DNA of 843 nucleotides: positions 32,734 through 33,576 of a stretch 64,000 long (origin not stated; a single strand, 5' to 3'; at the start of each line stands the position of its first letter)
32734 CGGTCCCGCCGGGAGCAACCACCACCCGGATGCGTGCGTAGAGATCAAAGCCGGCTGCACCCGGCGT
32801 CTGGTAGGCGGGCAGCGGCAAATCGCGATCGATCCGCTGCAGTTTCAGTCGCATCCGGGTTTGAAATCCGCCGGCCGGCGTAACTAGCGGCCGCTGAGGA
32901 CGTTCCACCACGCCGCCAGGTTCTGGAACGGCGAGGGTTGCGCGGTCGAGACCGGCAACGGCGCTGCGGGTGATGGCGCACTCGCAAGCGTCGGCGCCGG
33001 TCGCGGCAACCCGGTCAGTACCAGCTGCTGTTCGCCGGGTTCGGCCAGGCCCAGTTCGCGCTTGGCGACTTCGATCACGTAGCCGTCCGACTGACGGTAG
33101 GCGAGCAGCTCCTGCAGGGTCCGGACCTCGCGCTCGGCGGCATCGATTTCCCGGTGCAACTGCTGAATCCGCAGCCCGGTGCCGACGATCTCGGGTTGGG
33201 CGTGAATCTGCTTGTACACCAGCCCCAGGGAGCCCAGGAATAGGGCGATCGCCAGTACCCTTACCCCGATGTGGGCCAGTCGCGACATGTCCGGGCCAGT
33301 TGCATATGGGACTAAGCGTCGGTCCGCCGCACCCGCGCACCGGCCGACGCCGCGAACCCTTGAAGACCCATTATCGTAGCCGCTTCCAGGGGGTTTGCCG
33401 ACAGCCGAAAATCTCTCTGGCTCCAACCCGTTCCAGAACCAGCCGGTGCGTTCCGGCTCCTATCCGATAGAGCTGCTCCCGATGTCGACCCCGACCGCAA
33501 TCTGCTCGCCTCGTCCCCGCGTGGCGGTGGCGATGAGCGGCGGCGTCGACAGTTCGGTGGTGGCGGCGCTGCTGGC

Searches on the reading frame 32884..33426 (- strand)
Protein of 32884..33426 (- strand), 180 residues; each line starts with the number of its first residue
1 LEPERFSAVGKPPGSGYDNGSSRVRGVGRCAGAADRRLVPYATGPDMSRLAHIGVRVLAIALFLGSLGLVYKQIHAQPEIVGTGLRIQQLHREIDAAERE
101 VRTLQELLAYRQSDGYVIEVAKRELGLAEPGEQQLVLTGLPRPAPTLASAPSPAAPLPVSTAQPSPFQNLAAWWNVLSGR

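Call 28: search_protein_families(library=pfam, proteins=[window:32884-33426:-], max_evalue=0.001)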
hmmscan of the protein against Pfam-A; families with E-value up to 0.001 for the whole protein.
window:32884-33426:- (180 aa): 1 family
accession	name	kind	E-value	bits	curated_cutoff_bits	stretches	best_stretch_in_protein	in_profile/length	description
PF04977.20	DivIC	-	6.1e-05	23.2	28.9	1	86-134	32-74/80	Septum formation initiator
